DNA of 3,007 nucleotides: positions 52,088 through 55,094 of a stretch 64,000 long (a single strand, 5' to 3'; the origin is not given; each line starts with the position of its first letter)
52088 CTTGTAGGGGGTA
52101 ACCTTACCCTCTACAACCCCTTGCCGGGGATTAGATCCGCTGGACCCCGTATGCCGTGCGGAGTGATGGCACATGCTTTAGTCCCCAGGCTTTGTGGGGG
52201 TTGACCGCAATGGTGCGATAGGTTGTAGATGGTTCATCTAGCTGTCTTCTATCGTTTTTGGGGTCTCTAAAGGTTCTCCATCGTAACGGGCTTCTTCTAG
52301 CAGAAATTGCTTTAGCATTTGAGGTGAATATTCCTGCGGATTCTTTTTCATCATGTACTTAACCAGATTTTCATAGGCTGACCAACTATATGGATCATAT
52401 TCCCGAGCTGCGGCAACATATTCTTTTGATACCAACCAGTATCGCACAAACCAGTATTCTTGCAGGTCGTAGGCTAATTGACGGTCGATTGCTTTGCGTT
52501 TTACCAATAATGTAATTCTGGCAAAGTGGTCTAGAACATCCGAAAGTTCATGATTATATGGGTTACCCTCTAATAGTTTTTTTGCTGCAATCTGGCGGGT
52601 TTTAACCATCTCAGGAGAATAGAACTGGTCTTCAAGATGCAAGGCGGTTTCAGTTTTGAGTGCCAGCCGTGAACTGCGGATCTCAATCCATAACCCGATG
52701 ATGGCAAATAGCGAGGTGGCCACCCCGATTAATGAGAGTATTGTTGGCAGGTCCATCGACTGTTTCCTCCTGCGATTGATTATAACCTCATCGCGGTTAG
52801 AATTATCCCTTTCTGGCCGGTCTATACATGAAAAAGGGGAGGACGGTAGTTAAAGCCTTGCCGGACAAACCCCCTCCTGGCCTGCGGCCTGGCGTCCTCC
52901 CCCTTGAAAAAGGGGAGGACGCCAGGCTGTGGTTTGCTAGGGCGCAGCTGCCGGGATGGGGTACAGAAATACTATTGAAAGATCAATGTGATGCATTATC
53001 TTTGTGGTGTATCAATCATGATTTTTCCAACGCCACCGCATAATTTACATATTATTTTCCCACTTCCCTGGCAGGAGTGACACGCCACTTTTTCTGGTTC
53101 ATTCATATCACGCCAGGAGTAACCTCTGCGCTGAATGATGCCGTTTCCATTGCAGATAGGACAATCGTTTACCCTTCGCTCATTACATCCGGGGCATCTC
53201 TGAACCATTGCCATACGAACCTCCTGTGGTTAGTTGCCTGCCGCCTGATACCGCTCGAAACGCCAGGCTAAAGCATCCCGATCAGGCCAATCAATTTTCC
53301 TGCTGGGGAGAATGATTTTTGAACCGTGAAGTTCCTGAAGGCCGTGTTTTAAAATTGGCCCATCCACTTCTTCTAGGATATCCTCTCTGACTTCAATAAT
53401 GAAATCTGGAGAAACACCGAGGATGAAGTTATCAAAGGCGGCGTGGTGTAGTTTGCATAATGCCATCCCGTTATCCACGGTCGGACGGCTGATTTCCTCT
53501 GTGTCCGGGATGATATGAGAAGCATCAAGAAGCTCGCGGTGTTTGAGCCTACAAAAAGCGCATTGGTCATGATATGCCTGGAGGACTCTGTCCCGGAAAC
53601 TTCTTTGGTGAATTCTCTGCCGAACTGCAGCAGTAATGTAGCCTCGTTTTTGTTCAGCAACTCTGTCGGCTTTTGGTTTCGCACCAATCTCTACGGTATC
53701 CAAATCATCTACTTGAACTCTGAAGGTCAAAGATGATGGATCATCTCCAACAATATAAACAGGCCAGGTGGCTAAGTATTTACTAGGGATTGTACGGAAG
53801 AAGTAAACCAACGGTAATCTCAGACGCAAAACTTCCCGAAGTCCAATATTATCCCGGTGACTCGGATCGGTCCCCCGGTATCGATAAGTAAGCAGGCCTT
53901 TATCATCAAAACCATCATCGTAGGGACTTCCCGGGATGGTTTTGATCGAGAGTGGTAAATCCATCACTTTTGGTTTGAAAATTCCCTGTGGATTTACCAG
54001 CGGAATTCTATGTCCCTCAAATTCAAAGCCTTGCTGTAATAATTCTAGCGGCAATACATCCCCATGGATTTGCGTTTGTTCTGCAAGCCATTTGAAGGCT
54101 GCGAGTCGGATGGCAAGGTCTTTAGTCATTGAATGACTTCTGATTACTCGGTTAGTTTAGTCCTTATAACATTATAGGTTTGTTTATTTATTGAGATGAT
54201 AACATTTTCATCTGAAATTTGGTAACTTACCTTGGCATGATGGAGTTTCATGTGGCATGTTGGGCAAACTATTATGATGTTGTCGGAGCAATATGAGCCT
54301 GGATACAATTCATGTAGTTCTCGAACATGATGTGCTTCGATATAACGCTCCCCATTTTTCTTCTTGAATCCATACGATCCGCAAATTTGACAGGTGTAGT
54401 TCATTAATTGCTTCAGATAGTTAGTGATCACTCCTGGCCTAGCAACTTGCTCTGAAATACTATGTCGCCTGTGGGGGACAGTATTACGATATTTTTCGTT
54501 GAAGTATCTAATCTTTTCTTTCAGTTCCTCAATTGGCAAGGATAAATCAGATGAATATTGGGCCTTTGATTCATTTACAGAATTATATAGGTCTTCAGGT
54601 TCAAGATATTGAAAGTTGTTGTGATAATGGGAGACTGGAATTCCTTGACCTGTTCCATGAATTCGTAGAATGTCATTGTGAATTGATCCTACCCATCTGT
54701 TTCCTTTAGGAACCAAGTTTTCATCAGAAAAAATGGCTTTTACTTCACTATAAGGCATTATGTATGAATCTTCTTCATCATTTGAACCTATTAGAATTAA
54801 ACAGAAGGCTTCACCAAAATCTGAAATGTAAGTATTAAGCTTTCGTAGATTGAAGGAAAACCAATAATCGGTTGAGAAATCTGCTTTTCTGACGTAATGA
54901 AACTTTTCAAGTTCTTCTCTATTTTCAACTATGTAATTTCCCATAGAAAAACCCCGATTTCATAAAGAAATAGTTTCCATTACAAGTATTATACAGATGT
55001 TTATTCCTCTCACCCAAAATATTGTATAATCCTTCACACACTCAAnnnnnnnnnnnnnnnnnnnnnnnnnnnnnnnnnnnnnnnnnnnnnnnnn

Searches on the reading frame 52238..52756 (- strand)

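Call 35: search_protein_families(library=ncbifam, proteins=[window:52238-52756:-], max_evalue=1e-8)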
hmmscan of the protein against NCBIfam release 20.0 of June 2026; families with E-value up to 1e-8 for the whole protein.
window:52238-52756:- (172 aa): 0 families

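Call 81: search_protein_families(library=pfam, proteins=[window:52238-52756:-], max_evalue=0.001)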
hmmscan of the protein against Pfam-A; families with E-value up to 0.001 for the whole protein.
window:52238-52756:- (172 aa): 1 family
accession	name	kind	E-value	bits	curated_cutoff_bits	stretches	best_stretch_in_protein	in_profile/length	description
PF15956.11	DUF4760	-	7.3e-12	46.1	25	1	8-133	4-139/141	Domain of unknown function (DUF4760)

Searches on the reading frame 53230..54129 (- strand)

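Call 35: search_protein_families(library=ncbifam, proteins=[window:53230-54129:-], max_evalue=1e-8)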
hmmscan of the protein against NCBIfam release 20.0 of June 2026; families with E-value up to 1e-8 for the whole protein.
window:53230-54129:- (299 aa): 1 family
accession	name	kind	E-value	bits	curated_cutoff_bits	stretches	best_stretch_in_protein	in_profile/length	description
NF045808.1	PT-DNA_restrict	exception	1.3e-18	67.2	180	1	170-292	157-280/284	phosphorothioated DNA-binding restriction endonuclease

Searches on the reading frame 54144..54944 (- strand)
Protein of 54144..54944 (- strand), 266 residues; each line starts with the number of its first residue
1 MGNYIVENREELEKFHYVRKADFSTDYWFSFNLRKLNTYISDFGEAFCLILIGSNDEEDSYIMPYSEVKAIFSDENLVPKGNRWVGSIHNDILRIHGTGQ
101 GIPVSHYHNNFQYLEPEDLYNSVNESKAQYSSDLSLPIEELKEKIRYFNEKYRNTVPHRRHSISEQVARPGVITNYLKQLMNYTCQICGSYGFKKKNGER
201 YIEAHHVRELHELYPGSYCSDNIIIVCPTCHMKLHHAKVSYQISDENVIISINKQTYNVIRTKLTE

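Call 37: search_protein_families(library=ncbifam, proteins=[window:54144-54944:-], max_evalue=1e-8)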
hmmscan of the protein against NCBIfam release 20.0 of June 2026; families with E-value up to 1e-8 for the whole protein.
window:54144-54944:- (266 aa): 0 families

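Call 81: search_protein_families(library=pfam, proteins=[window:54144-54944:-], max_evalue=0.001)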
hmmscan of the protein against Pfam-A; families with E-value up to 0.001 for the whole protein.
window:54144-54944:- (266 aa): 1 family
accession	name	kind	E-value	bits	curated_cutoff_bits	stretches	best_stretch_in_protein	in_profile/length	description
PF01844.29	HNH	-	1.8e-06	28.5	21.4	1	185-236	1-46/47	HNH endonuclease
